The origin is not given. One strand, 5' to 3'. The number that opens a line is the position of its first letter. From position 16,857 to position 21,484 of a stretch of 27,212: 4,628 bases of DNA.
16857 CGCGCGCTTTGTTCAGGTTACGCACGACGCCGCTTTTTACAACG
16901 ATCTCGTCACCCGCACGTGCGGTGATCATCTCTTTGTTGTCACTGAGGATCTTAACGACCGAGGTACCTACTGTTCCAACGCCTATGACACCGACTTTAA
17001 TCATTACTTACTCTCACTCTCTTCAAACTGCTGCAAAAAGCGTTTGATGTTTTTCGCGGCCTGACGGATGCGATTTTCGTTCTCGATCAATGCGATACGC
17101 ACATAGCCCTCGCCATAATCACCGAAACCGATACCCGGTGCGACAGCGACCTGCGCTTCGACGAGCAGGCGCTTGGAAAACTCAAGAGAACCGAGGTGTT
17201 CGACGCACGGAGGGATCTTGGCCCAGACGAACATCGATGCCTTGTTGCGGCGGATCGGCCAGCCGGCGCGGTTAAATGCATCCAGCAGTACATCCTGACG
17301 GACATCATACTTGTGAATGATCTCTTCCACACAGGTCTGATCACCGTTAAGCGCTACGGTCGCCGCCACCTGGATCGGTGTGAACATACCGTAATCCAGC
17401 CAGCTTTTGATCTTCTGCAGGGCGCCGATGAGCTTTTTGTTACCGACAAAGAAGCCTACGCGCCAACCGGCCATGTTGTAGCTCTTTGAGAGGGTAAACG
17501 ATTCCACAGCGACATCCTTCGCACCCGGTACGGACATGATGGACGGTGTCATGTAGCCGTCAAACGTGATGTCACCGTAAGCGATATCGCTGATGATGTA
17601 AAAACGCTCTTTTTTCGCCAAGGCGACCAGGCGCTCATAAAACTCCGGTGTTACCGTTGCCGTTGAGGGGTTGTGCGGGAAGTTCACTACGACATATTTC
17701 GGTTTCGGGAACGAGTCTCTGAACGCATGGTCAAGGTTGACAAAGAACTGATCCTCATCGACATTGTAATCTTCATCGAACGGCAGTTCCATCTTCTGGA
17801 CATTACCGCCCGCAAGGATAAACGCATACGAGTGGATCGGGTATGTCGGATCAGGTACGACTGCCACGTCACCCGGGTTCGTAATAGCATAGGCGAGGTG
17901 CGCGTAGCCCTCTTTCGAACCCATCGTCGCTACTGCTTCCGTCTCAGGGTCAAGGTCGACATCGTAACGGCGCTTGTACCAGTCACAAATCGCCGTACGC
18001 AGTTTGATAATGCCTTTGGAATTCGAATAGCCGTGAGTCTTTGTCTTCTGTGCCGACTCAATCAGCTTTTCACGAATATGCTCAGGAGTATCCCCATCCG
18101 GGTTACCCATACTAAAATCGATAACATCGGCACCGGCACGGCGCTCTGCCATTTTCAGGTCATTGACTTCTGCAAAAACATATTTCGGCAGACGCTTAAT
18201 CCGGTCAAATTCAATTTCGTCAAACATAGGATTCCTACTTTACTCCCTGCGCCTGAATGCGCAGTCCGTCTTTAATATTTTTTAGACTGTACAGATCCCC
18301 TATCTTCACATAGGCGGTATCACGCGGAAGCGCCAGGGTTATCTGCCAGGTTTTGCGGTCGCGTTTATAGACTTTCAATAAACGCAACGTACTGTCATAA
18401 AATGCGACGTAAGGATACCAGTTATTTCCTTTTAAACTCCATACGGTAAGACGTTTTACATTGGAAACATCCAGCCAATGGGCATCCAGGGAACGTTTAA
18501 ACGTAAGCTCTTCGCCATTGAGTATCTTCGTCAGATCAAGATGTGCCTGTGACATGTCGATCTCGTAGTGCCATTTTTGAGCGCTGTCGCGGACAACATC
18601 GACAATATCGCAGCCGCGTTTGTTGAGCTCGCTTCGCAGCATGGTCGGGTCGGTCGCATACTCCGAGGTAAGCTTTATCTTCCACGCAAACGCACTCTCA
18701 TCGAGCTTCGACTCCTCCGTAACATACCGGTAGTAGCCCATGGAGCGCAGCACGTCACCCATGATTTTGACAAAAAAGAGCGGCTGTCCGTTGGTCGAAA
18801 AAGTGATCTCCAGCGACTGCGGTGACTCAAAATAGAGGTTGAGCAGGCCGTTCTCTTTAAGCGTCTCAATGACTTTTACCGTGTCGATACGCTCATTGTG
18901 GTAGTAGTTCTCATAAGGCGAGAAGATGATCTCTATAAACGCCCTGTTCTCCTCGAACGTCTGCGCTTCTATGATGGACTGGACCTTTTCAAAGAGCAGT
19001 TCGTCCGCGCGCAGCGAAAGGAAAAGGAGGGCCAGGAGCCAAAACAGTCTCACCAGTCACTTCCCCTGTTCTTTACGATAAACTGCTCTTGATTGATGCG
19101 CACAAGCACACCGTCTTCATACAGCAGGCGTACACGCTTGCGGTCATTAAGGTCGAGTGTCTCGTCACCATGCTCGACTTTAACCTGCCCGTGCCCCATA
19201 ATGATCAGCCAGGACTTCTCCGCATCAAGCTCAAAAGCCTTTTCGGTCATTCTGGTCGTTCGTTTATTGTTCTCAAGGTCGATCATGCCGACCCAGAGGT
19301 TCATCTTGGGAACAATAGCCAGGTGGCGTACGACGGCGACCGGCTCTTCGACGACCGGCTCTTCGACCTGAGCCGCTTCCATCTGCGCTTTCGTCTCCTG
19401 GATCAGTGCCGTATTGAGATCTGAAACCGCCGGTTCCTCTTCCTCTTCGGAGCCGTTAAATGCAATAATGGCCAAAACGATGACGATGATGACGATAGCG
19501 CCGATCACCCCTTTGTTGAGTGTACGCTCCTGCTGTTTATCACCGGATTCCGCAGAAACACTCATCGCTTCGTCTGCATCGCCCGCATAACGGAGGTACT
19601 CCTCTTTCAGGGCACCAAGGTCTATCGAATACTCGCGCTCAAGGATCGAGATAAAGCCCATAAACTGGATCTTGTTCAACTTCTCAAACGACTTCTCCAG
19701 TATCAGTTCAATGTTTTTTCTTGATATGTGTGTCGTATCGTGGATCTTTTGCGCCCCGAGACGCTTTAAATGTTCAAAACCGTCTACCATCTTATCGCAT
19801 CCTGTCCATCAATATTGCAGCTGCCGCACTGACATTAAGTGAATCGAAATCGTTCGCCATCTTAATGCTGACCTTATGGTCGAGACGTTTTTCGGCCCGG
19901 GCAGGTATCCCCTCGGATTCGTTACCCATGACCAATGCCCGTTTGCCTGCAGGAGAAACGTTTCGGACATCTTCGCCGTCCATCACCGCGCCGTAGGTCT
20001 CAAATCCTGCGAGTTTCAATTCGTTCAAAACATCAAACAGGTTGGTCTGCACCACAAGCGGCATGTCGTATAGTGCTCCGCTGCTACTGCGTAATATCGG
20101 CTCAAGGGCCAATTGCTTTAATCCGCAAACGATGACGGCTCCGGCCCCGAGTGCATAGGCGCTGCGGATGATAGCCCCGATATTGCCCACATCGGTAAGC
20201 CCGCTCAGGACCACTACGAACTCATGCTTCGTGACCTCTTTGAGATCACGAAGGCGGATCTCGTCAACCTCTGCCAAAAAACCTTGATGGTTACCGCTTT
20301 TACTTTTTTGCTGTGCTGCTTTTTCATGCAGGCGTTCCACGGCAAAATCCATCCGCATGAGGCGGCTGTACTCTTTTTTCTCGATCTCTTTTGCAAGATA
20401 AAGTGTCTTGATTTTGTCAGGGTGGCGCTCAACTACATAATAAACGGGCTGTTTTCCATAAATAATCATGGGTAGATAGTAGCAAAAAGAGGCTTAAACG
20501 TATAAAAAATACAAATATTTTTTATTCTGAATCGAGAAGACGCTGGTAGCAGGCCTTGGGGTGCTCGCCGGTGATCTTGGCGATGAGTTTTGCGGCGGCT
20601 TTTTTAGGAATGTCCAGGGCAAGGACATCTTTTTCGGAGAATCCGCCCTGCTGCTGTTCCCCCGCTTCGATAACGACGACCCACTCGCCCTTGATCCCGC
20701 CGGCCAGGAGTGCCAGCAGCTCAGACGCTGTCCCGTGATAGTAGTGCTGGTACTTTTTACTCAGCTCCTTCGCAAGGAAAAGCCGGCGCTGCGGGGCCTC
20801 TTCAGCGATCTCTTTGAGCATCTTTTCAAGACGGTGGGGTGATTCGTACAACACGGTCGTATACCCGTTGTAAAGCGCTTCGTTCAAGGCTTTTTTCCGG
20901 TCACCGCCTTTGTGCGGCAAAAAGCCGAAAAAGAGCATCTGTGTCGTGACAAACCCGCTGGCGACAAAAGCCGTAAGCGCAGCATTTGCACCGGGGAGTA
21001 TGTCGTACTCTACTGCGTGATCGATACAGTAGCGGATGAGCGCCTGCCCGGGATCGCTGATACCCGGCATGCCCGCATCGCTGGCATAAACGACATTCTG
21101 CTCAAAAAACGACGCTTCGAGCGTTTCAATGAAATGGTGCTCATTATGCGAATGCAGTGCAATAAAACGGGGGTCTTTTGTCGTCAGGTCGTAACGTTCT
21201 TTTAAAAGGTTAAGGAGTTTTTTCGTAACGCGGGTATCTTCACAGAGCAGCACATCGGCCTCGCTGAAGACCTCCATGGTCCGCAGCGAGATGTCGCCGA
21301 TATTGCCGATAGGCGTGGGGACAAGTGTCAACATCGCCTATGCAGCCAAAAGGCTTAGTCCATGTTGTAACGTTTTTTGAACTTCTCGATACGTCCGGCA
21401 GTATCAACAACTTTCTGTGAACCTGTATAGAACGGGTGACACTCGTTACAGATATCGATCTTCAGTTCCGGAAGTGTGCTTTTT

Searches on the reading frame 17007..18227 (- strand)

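Call 32: search_protein_families(library=ncbifam, proteins=[window:17007-18227:-], max_evalue=0.00001)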
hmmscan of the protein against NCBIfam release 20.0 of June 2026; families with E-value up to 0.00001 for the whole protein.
window:17007-18227:- (407 aa): 65 families (the best 25 are shown)
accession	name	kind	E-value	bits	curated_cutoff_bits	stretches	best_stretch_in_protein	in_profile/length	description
NF006387.0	PRK08636.1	equivalog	7.5e-234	776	675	1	1-402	1-402/403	LL-diaminopimelate aminotransferase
NF006033.0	PRK08175.1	equivalog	4.9e-179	595.5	647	1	5-400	8-396/407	alanine transaminase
NF006604.0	PRK09148.1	equivalog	2.2e-170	567.1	648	1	6-404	4-395/406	LL-diaminopimelate aminotransferase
NF006756.0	PRK09276.1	subfamily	2e-126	422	507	1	8-396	6-384/387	LL-diaminopimelate aminotransferase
TIGR03540.1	DapC_direct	equivalog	2.9e-124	414.9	593.25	1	8-396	4-382/383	LL-diaminopimelate aminotransferase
NF004611.0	PRK05942.1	equivalog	5.8e-117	391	628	1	8-396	10-388/394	aspartate aminotransferase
NF005977.0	PRK08068.1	subfamily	1.8e-109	366.6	494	1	8-396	7-385/391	transaminase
NF005613.0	PRK07366.1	equivalog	2.3e-108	362.7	486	1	8-400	5-390/391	LL-diaminopimelate aminotransferase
NF005815.0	PRK07681.1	equivalog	6.6e-108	361.3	545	1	9-397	8-385/399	LL-diaminopimelate aminotransferase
NF041364.1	GntC_guanitoxin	equivalog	1.4e-73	247.9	415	1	38-397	3-356/356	guanitoxin biosynthesis PLP-dependent (S)-gamma-hydroxy-L-arginine cyclodehydratase GntC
NF004937.0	PRK06290.1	equivalog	4.1e-73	246.4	585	1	27-381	38-383/410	LL-diaminopimelate aminotransferase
NF005588.0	PRK07309.1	equivalog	4.4e-60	203.6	576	1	34-400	31-388/391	pyridoxal phosphate-dependent aminotransferase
NF041091.1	asp_aminotase_Arch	equivalog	1.8e-59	201.5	550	1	9-399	3-376/376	aspartate aminotransferase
TIGR03537.1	DapC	equivalog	5.4e-57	193.3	453.6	1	35-393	2-346/350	succinyldiaminopimelate transaminase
NF004770.0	PRK06108.1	subfamily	2.1e-55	188.2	422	1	30-400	33-394/396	pyridoxal phosphate-dependent aminotransferase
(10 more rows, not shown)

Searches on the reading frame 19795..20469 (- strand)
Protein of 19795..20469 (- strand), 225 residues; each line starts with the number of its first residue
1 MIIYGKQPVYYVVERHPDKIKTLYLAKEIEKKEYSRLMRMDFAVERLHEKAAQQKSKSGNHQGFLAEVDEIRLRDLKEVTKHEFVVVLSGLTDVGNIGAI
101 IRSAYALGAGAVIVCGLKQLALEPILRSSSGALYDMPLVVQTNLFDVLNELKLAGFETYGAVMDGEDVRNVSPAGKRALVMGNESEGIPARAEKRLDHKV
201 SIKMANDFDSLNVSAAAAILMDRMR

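Call 32: search_protein_families(library=ncbifam, proteins=[window:19795-20469:-], max_evalue=0.00001)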
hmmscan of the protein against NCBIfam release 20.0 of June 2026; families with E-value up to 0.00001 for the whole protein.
window:19795-20469:- (225 aa): 6 families
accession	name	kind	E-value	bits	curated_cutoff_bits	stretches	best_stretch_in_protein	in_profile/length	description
TIGR00186.1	rRNA_methyl_3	equivalog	1.9e-51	174.9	160.15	1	2-224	4-236/240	23S rRNA (guanosine(2251)-2'-O)-methyltransferase RlmB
NF008386.0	PRK11181.1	equivalog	7.2e-29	100.7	366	1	2-220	4-234/244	23S rRNA (guanosine(2251)-2'-O)-methyltransferase RlmB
NF000477.1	NshR_TsnR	equivalog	1.2e-18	67.5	425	1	71-221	106-257/266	NshR/TsnR family 23S rRNA methyltransferase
NF008117.0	PRK10864.1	equivalog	3.9e-14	52.6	267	1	4-221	110-335/344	tRNA/rRNA methyltransferase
NF000035.1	nosihep_NshR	exception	9.3e-13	48.3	500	1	71-220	106-256/274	NshR family nosiheptide/thiostrepton resistance 23S rRNA methyltransferase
NF008295.0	PRK11081.1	equivalog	9.6e-11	41.6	227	1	72-221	8-158/230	tRNA (guanosine(18)-2'-O)-methyltransferase TrmH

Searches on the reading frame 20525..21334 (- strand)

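Call 32: search_protein_families(library=ncbifam, proteins=[window:20525-21334:-], max_evalue=0.00001)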
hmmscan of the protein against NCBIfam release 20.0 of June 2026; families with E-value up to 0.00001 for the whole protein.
window:20525-21334:- (270 aa): 2 families
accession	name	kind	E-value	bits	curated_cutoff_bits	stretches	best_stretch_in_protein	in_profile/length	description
TIGR00096.1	TIGR00096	equivalog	1.3e-78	264.1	167.9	1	1-267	1-272/275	16S rRNA (cytidine(1402)-2'-O)-methyltransferase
NF011570.0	PRK14994.1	equivalog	7.3e-45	153.4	502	1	2-268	14-283/287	16S rRNA (cytidine(1402)-2'-O)-methyltransferase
